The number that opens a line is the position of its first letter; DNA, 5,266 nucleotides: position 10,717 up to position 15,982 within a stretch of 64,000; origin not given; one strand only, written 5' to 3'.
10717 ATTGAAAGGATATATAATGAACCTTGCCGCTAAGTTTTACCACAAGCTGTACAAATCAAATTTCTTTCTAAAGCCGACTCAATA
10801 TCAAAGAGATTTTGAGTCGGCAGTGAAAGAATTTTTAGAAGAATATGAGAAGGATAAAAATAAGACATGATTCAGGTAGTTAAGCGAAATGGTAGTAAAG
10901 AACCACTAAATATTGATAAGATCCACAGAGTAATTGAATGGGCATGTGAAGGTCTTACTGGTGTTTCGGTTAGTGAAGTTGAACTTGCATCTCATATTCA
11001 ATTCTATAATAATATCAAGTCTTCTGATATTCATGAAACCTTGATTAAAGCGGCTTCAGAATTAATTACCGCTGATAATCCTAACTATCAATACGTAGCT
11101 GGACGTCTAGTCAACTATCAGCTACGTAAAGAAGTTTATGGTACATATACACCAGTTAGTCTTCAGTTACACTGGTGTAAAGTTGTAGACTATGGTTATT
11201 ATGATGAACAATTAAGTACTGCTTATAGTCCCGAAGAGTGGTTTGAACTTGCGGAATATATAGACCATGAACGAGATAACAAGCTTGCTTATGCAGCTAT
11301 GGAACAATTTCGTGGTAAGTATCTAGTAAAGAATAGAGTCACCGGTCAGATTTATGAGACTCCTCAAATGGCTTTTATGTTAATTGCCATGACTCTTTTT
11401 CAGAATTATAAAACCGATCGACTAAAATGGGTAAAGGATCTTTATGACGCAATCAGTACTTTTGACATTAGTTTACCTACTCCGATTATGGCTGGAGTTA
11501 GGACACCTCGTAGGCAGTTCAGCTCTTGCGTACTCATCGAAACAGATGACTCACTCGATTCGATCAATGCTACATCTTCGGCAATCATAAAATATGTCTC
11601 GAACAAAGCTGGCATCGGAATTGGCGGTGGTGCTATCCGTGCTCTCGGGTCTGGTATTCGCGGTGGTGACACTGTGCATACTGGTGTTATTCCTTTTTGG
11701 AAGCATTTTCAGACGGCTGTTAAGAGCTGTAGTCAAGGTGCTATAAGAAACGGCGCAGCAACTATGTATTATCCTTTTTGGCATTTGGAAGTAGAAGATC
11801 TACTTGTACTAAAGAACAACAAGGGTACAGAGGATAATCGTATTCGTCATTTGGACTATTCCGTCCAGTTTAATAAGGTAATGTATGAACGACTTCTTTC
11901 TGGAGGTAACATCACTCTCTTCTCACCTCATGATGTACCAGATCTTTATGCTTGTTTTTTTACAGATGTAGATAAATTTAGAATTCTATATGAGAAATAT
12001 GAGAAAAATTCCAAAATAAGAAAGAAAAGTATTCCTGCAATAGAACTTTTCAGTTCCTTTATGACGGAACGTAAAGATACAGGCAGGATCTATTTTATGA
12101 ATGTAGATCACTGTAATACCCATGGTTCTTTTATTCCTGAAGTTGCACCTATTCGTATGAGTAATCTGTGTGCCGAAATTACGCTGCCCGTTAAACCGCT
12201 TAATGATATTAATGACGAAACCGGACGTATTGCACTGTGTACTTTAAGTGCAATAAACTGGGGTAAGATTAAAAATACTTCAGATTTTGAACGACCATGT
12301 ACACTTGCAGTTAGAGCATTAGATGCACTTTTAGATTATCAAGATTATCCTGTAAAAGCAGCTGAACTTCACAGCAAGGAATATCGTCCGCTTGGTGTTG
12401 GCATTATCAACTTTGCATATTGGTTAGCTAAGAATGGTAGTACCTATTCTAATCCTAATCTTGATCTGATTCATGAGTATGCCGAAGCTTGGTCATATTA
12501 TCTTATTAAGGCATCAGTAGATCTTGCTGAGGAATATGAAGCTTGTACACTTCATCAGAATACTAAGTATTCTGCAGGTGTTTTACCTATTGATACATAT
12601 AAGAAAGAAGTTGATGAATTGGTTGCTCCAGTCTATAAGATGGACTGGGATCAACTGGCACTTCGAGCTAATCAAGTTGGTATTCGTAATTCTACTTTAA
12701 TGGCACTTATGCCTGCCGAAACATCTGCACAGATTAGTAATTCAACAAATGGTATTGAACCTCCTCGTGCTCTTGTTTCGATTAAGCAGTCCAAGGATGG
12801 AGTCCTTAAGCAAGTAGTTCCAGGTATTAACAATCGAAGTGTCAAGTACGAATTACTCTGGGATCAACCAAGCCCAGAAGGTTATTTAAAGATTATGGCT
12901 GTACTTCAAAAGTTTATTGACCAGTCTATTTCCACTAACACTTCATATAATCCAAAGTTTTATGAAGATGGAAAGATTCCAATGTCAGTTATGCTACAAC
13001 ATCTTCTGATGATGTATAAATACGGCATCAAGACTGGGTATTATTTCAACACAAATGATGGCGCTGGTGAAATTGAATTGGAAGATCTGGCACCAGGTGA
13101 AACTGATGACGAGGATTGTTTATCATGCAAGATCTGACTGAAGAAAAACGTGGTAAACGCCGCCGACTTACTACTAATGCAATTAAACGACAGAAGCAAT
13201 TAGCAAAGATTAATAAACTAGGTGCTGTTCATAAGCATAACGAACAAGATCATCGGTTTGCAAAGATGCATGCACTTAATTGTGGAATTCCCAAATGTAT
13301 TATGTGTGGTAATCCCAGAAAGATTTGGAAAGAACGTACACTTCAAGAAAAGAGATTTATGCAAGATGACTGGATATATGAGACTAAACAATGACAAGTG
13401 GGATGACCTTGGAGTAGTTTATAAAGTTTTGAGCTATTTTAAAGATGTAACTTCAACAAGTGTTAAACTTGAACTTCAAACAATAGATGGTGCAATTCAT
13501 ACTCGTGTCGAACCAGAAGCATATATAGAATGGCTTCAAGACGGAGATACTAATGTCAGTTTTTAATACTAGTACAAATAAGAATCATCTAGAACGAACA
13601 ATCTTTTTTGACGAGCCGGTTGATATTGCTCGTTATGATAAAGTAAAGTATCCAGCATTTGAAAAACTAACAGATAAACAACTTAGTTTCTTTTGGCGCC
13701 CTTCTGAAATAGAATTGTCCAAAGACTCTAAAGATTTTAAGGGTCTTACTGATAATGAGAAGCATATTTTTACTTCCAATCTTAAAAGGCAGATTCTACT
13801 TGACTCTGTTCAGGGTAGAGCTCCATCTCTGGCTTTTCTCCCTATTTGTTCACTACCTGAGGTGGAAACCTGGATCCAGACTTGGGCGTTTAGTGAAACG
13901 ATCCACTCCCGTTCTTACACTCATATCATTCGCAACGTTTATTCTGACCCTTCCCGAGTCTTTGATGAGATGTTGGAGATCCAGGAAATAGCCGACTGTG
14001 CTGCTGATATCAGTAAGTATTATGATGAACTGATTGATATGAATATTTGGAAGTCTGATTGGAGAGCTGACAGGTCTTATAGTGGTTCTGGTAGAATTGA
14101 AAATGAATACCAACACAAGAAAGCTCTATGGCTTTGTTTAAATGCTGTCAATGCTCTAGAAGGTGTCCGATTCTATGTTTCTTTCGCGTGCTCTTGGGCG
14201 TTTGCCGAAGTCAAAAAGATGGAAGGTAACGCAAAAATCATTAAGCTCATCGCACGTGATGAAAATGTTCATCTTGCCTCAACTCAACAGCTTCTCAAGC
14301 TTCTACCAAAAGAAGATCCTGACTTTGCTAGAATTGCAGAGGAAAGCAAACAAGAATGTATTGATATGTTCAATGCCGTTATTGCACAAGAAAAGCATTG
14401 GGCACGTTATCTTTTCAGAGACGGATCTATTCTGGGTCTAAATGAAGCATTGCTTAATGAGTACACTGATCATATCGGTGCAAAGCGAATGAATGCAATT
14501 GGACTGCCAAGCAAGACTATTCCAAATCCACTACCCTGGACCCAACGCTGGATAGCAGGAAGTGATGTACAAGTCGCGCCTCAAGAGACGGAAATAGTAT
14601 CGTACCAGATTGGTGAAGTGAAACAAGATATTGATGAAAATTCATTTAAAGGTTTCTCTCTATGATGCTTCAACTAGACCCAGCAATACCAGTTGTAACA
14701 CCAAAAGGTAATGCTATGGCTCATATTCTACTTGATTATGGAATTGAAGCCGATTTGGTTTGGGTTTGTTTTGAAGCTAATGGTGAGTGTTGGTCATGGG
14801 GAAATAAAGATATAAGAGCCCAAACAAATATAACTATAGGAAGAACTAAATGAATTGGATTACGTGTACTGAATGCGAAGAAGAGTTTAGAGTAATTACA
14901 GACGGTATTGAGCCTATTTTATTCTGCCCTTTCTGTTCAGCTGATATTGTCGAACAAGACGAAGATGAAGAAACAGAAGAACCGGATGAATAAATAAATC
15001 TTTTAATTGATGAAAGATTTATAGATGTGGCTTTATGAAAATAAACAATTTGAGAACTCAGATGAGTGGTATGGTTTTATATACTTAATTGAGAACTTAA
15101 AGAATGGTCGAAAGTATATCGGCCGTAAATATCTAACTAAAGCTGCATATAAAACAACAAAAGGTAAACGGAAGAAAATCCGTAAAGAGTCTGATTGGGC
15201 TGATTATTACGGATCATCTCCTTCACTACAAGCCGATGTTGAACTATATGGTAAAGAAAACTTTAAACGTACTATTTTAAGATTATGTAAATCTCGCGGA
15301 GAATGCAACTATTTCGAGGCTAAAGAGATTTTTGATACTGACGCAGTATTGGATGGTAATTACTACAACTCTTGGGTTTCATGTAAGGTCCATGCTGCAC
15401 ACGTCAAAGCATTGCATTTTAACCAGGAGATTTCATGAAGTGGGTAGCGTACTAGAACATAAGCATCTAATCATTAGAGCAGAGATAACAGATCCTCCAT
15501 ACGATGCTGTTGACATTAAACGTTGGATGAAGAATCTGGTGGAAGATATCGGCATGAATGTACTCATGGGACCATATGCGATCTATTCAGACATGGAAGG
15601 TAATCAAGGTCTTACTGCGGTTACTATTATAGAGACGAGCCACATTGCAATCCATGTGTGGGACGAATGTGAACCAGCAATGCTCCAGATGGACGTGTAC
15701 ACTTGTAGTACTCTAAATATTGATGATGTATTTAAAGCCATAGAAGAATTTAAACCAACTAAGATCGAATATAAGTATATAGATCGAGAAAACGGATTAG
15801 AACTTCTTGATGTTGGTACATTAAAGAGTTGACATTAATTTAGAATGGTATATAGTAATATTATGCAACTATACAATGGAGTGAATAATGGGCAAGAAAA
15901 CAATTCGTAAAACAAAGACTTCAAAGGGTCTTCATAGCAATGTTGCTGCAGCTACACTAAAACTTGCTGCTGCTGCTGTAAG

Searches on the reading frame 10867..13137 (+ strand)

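Call 67: search_protein_families(library=pfam, proteins=[window:10867-13137:+], max_evalue=0.01)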
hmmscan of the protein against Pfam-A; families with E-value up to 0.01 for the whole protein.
window:10867-13137:+ (756 aa): 3 families
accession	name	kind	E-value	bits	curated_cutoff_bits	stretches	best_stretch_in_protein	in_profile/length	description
PF02867.20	Ribonuc_red_lgC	-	1.3e-121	407.3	23.9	1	219-727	1-523/523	Ribonucleotide reductase, barrel domain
PF00317.26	Ribonuc_red_lgN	-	1.7e-18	66.9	28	1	139-216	2-77/77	Ribonucleotide reductase, all-alpha domain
PF03477.21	ATP-cone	-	9.7e-14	52.1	25.8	1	2-89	1-88/88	ATP cone domain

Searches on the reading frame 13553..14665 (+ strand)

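Call 67: search_protein_families(library=pfam, proteins=[window:13553-14665:+], max_evalue=0.01)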
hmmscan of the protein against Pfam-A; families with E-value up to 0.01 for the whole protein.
window:13553-14665:+ (370 aa): 1 family
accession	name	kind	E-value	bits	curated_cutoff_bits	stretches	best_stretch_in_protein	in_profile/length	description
PF00268.27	Ribonuc_red_sm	-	3e-44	151.9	33.6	1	30-319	6-271/281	Ribonucleotide reductase, small chain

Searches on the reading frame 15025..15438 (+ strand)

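Call 92: search_protein_families(library=pfam, proteins=[window:15025-15438:+], max_evalue=0.01)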
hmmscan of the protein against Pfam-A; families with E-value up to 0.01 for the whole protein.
window:15025-15438:+ (137 aa): 2 families
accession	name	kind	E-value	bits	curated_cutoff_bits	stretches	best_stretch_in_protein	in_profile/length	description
PF19835.5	SegE_GIY-YIG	-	3.9e-33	114.8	25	1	2-118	1-123/123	Putative endonuclease segE, GIY-YIG domain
PF01541.30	GIY-YIG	-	0.0074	17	22.6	0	17-100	2-67/78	GIY-YIG catalytic domain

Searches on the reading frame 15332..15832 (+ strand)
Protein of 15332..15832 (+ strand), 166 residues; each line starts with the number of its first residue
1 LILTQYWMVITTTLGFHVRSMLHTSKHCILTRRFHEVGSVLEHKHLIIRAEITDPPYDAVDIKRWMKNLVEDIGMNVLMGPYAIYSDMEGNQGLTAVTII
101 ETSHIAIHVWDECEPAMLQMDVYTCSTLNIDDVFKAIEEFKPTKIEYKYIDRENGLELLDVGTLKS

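Call 91: search_protein_families(library=pfam, proteins=[window:15332-15832:+], max_evalue=0.01)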
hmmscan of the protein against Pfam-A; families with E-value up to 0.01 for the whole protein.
window:15332-15832:+ (166 aa): 1 family
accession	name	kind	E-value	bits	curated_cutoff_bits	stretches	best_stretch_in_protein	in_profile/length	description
PF02675.21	AdoMet_dc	-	8.2e-16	58.7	25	1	58-152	16-106/107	S-adenosylmethionine decarboxylase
